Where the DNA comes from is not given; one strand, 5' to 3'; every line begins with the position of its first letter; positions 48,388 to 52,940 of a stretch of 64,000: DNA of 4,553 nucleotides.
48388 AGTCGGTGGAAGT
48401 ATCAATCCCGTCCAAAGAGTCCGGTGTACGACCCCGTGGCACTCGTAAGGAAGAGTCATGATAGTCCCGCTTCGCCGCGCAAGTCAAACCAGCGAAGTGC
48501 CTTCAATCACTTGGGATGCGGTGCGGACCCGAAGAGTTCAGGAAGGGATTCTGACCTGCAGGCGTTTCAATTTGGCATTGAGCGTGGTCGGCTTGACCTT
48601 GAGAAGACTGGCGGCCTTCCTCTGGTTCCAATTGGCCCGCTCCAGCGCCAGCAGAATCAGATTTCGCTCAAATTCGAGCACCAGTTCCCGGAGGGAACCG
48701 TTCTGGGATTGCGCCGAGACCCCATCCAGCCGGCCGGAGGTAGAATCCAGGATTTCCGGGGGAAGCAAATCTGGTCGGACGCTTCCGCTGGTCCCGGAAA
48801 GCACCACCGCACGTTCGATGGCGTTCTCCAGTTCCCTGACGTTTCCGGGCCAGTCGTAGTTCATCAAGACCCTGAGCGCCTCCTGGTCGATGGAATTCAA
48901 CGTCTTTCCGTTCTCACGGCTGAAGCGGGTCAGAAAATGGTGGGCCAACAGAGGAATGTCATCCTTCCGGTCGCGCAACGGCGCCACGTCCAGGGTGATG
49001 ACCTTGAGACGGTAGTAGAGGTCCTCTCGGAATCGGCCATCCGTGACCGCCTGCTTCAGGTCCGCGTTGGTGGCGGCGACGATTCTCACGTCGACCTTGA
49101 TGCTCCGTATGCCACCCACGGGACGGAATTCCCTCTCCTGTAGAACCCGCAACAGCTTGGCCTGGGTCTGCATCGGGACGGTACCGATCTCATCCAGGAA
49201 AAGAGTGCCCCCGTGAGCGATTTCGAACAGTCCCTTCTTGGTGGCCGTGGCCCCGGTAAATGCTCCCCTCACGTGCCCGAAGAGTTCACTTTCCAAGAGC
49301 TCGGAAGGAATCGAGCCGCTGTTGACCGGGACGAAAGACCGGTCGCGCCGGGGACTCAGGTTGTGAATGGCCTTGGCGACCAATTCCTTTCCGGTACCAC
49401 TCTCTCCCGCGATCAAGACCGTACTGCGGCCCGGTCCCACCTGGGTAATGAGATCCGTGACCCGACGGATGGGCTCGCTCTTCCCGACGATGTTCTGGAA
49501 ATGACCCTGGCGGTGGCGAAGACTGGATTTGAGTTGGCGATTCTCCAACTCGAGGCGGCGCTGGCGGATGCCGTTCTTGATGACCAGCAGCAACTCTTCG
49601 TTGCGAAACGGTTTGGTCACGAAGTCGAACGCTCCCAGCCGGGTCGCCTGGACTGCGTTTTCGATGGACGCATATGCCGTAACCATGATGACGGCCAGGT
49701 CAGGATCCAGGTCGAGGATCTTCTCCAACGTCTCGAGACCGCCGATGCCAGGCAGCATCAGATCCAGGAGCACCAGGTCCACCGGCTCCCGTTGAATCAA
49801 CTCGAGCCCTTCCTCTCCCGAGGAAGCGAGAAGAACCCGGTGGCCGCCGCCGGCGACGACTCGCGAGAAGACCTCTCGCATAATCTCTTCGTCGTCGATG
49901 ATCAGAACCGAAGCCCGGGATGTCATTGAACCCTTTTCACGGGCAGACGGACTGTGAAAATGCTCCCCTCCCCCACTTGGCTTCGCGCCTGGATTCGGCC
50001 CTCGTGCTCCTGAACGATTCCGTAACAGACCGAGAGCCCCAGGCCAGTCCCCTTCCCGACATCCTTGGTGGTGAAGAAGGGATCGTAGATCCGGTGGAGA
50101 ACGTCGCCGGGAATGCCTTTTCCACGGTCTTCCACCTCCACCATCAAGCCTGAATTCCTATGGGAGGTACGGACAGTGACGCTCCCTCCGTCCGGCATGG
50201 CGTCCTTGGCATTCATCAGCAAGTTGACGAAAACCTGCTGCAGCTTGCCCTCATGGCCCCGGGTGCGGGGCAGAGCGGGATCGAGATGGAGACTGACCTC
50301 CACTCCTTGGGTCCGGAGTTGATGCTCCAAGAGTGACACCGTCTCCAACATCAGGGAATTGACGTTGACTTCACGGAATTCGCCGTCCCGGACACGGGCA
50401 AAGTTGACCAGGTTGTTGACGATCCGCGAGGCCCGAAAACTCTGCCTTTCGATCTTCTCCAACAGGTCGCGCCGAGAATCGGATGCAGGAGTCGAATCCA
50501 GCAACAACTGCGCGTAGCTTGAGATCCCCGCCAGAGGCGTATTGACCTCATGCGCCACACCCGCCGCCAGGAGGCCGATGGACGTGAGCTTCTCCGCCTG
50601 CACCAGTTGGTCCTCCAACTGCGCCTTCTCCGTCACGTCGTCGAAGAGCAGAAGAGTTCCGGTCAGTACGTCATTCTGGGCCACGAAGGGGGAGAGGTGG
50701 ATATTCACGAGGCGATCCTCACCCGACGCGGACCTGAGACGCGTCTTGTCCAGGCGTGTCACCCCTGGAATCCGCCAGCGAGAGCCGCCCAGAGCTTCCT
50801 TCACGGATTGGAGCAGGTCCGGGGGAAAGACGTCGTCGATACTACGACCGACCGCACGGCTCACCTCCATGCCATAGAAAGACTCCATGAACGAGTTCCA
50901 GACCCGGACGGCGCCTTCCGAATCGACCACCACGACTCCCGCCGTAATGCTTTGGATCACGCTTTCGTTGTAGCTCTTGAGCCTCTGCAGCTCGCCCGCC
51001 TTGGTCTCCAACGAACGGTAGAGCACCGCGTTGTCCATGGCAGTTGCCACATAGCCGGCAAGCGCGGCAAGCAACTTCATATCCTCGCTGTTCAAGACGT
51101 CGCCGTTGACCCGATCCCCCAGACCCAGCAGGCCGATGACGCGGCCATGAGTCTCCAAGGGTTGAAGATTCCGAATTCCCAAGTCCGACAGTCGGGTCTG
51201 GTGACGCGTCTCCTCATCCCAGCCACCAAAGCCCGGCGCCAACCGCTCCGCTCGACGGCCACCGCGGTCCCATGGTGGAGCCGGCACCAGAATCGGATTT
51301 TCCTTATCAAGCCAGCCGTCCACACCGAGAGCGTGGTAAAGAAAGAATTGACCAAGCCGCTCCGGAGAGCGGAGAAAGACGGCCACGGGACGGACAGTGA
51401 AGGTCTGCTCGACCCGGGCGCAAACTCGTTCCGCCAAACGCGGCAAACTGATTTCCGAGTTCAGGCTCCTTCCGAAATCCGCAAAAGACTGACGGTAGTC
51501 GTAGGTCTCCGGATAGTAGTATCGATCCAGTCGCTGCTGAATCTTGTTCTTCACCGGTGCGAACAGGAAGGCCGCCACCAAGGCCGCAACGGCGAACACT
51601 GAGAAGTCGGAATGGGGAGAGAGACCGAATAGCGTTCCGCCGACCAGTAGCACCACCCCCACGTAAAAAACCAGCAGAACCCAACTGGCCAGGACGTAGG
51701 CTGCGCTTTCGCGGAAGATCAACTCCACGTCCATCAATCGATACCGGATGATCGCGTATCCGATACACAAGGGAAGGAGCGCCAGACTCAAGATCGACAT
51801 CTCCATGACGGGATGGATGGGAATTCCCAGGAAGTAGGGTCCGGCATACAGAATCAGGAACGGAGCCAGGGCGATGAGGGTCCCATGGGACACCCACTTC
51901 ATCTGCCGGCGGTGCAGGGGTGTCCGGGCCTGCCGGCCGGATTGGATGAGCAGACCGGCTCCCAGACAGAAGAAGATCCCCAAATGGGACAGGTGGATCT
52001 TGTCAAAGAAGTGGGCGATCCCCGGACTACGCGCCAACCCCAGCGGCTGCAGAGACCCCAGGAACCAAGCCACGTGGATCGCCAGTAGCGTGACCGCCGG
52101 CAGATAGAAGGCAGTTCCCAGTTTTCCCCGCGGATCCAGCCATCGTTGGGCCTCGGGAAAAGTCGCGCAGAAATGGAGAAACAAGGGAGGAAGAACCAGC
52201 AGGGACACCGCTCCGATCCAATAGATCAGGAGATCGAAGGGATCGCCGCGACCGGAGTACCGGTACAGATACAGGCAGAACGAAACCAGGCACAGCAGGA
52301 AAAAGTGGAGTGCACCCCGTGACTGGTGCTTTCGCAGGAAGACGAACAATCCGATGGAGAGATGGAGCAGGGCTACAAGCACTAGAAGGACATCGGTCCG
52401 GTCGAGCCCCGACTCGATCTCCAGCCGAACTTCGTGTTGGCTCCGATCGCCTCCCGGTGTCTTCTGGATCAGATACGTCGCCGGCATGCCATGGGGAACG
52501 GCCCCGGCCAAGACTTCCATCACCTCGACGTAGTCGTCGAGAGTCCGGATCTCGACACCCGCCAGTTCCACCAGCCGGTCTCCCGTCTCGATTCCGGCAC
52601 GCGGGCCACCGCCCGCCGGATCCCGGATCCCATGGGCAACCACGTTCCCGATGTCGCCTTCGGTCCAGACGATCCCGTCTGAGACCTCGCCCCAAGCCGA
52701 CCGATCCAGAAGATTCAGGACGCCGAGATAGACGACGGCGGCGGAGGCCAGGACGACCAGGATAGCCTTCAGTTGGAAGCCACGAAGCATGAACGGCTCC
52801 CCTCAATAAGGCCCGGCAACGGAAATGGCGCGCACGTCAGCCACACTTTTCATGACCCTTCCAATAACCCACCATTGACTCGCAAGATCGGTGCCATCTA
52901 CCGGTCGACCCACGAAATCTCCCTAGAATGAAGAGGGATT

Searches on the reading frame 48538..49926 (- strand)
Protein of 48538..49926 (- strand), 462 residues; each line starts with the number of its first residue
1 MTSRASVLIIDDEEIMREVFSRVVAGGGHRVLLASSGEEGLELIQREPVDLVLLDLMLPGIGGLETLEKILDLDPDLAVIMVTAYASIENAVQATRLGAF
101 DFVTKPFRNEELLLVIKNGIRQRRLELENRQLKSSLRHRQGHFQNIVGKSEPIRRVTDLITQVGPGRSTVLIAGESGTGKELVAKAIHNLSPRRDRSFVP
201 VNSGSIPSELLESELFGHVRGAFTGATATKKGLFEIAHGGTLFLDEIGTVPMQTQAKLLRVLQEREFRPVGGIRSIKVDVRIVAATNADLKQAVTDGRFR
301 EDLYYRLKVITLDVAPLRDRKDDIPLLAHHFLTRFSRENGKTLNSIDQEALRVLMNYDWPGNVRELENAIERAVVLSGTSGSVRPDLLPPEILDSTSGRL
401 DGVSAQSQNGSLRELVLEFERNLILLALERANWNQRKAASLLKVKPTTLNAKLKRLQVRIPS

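Call 56: search_protein_families(library=pfam, proteins=[window:48538-49926:-], max_evalue=0.0001)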
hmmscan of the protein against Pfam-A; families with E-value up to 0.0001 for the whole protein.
window:48538-49926:- (462 aa): 9 families
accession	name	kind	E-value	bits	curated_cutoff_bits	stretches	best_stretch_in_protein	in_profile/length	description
PF00158.32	Sigma54_activat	-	3.9e-70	235.3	20.2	1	146-312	1-167/168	Sigma-54 interaction domain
PF00072.30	Response_reg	-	5.5e-29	101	30.2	1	7-116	1-110/111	Response regulator receiver domain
PF25601.1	AAA_lid_14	-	1.3e-28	99.1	27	1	318-397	1-79/87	AAA+ ATPase lid domain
PF14532.12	Sigma54_activ_2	-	3e-20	73.3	25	1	147-317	1-138/138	Sigma-54 interaction domain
PF02954.25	HTH_8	-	9.6e-10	38.5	22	1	418-456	4-42/42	Bacterial regulatory protein, Fis family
PF07728.20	AAA_5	-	4e-09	37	22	1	170-288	2-123/139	AAA domain (dynein-related subfamily)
PF13191.12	AAA_16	-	1.7e-05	25.8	32.6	0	146-206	2-63/167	AAA ATPase domain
PF00004.35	AAA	-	2.4e-05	25.2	21.2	1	170-304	1-128/131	ATPase family associated with various cellular activities (AAA)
PF01078.27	Mg_chelatase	-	3.9e-05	23.6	20.3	0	165-194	20-49/207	Magnesium chelatase, subunit ChlI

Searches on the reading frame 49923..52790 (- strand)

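Call 56: search_protein_families(library=pfam, proteins=[window:49923-52790:-], max_evalue=0.0001)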
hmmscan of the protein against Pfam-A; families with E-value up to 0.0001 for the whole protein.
window:49923-52790:- (955 aa): 6 families
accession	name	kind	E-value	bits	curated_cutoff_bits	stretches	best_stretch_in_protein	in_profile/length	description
PF02518.31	HATPase_c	-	2.4e-25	89.6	26.4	1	846-952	2-110/111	Histidine kinase-, DNA gyrase B-, and HSP90-like ATPase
PF00512.31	HisKA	-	1.1e-15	57.9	26.9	1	740-802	4-65/66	His Kinase A (phospho-acceptor) domain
PF16927.11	HisKA_7TM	-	5.5e-12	46.4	28.6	1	135-355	1-222/224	N-terminal 7TM region of histidine kinase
PF00989.32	PAS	-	5e-09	36.6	22.6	1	609-719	4-113/113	PAS fold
PF08448.16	PAS_4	-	3.7e-07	30.8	23.1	1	614-723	3-109/110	PAS fold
PF13492.12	GAF_3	-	3.8e-06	27.8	27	1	537-587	80-129/129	GAF domain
